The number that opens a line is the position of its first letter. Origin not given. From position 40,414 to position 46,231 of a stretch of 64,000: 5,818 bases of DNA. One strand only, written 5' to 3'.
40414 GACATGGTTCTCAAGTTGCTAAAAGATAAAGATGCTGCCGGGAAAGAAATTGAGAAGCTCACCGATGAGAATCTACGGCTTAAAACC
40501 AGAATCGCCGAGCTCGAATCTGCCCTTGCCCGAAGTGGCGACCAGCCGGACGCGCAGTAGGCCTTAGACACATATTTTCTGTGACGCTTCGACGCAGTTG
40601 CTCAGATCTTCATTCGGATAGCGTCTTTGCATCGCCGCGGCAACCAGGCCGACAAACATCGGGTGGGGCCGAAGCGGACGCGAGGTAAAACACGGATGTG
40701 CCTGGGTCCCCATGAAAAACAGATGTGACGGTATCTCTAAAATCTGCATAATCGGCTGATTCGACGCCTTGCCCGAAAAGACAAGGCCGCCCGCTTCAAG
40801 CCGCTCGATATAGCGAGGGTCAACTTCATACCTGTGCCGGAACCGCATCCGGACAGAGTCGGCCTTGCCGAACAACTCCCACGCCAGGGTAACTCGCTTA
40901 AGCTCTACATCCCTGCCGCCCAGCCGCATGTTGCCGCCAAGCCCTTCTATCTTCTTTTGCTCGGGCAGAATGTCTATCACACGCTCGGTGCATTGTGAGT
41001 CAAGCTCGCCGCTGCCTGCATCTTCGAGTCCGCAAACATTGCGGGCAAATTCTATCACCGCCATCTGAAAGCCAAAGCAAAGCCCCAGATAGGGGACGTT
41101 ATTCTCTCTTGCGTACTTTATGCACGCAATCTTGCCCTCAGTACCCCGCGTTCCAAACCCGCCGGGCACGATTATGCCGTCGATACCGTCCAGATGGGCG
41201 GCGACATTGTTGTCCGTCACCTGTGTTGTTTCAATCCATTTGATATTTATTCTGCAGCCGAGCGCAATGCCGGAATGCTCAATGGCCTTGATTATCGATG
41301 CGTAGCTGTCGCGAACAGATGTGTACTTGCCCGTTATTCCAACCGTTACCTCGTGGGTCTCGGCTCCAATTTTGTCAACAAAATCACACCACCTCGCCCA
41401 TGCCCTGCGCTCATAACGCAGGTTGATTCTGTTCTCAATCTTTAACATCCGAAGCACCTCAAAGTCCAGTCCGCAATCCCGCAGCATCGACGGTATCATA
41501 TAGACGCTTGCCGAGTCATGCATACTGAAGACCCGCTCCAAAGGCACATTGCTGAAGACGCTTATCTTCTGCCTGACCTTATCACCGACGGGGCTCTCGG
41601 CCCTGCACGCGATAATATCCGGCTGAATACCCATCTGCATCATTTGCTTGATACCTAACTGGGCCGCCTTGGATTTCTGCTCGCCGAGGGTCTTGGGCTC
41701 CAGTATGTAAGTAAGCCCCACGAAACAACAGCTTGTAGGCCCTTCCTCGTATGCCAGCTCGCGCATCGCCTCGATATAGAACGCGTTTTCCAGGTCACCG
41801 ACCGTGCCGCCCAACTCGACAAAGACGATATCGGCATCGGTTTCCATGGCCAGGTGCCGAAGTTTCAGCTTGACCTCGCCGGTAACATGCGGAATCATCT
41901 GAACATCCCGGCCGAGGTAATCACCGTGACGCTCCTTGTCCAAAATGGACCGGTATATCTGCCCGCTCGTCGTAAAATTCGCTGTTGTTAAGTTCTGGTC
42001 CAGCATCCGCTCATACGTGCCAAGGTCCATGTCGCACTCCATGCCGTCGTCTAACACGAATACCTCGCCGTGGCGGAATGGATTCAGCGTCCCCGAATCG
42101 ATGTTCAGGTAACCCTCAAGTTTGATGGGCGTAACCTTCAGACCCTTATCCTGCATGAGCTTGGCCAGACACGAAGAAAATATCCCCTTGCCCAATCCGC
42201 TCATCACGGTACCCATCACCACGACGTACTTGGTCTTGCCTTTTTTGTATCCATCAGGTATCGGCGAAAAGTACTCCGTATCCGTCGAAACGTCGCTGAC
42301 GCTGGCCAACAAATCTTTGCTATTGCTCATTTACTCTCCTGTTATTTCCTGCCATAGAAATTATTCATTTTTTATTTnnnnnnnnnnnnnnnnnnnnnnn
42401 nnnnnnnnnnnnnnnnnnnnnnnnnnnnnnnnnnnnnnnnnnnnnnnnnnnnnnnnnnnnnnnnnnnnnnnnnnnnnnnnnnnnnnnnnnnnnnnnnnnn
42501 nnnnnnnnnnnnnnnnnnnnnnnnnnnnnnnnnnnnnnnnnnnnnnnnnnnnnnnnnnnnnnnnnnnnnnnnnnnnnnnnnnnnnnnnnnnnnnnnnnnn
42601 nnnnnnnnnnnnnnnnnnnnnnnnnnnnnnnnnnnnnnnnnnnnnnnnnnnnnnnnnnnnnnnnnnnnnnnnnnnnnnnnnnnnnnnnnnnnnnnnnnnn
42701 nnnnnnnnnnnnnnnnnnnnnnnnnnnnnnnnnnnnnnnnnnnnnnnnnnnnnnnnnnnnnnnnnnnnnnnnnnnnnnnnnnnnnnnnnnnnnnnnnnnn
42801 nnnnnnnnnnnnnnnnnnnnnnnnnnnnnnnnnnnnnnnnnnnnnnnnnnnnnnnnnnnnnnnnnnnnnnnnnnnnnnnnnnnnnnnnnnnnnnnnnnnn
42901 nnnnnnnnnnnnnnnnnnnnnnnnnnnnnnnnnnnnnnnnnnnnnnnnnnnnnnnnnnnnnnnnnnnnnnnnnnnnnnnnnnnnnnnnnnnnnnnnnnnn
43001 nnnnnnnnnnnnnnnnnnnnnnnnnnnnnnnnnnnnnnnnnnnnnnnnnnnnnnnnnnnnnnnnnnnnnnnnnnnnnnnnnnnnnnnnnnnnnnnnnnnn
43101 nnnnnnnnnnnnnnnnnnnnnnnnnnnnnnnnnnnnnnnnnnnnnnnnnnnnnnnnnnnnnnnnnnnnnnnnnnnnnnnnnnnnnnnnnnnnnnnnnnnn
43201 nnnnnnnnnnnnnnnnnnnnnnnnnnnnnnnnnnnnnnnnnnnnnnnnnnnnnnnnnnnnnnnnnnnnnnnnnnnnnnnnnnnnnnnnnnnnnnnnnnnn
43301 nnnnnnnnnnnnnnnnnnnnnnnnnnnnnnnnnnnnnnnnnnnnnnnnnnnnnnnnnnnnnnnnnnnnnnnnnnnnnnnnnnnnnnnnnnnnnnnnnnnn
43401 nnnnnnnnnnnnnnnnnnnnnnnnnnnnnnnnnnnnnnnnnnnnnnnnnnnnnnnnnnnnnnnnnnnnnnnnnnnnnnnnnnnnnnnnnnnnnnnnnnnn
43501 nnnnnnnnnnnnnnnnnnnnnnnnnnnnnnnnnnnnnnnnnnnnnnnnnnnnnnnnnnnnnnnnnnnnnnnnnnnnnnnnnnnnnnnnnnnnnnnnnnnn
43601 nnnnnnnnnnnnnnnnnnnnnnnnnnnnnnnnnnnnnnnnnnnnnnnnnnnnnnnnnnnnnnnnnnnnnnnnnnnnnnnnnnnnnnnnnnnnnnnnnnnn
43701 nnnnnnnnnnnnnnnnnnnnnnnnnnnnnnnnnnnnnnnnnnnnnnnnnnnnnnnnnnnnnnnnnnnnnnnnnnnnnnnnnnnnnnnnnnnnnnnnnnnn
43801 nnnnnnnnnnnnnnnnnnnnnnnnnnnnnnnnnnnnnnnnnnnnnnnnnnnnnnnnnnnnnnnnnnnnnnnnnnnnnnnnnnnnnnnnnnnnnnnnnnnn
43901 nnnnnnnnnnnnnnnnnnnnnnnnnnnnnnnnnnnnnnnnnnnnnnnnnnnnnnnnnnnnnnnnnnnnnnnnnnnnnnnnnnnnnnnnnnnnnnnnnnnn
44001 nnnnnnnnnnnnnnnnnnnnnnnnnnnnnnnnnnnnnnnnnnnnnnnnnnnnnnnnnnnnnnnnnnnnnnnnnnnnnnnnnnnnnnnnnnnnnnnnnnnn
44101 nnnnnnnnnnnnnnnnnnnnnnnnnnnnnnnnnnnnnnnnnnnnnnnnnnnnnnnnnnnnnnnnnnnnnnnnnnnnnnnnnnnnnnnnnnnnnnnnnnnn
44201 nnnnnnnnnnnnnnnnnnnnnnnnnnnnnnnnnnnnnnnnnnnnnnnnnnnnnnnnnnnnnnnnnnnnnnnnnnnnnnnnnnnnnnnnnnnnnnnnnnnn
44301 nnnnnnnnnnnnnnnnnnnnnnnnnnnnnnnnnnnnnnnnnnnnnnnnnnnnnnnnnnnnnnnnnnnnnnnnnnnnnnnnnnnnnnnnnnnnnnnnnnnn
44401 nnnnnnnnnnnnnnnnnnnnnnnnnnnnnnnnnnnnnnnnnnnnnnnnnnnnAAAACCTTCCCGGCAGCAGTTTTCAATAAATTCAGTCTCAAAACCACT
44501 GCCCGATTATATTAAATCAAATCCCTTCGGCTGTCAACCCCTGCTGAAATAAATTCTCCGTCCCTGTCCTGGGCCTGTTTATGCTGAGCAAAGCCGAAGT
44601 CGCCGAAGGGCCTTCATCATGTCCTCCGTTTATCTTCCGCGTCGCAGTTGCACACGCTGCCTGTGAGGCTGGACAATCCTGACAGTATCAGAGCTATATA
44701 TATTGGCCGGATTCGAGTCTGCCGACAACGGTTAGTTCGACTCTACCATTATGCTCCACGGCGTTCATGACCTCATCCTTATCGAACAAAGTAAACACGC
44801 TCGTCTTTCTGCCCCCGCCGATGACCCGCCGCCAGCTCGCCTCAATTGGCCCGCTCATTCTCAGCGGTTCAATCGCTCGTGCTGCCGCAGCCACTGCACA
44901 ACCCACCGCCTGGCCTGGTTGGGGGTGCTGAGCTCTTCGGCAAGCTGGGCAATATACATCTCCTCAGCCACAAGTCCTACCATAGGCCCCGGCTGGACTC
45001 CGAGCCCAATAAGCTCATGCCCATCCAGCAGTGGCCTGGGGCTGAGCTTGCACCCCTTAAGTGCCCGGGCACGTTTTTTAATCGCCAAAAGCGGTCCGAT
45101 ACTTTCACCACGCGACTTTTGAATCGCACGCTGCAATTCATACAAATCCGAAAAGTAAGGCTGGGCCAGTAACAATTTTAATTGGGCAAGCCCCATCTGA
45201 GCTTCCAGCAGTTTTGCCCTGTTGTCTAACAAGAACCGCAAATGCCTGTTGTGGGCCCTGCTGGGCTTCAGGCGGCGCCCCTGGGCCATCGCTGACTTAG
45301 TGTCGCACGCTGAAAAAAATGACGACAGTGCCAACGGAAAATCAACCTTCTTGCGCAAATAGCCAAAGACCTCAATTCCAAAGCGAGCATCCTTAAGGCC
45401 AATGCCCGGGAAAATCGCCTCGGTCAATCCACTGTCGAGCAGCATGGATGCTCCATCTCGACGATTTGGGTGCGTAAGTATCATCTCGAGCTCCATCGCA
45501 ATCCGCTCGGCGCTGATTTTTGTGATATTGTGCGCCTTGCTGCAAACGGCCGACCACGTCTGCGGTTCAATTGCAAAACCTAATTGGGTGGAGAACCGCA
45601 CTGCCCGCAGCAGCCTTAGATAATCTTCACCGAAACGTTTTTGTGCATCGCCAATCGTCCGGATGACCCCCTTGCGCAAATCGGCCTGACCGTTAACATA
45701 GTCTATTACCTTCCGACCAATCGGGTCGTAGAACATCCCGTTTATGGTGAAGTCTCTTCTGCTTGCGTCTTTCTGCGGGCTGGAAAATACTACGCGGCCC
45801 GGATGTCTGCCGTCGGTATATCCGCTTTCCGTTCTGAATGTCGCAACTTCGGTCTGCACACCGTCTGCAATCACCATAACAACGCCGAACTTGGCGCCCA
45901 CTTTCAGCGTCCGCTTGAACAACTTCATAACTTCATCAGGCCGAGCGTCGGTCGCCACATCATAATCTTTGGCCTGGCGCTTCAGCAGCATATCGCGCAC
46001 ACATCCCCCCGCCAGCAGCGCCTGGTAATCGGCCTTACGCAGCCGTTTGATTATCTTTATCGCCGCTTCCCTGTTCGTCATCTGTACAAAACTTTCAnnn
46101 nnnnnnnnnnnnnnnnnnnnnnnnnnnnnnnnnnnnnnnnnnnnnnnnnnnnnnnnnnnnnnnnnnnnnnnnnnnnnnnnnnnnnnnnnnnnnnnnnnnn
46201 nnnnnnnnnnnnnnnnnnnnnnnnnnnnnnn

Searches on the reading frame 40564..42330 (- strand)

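Call 33: search_protein_families(library=pfam, proteins=[window:40564-42330:-], max_evalue=0.0001)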
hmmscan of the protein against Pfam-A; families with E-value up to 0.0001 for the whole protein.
window:40564-42330:- (588 aa): 2 families
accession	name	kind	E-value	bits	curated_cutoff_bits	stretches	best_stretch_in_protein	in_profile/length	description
PF06418.20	CTP_synth_N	-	1.2e-98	330.2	26.1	1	34-298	1-265/265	CTP synthase N-terminus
PF00117.34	GATase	-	5e-35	121.3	22.8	1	339-563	2-188/190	Glutamine amidotransferase class-I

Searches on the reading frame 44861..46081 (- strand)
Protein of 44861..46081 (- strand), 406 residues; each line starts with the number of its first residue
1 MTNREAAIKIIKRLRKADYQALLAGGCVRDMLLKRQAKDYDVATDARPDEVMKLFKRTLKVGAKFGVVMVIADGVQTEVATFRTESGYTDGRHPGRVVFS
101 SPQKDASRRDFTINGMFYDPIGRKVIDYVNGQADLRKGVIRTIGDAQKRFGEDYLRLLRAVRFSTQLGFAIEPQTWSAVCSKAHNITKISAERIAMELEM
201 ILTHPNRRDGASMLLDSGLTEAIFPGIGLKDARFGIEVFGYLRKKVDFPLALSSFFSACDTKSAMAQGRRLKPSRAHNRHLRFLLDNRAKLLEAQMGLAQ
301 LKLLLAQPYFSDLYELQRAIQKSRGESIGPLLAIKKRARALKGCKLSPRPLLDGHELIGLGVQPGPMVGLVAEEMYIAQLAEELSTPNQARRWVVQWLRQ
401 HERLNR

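Call 33: search_protein_families(library=pfam, proteins=[window:44861-46081:-], max_evalue=0.0001)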
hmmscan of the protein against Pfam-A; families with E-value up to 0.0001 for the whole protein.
window:44861-46081:- (406 aa): 2 families
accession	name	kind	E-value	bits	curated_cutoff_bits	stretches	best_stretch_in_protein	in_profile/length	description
PF01743.26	PolyA_pol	-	4.6e-37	127.6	23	1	23-141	3-126/126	Poly A polymerase head domain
PF12627.12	PolyA_pol_RNAbd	-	4.8e-16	58.7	22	1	168-227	1-60/64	Probable RNA and SrmB- binding site of polymerase A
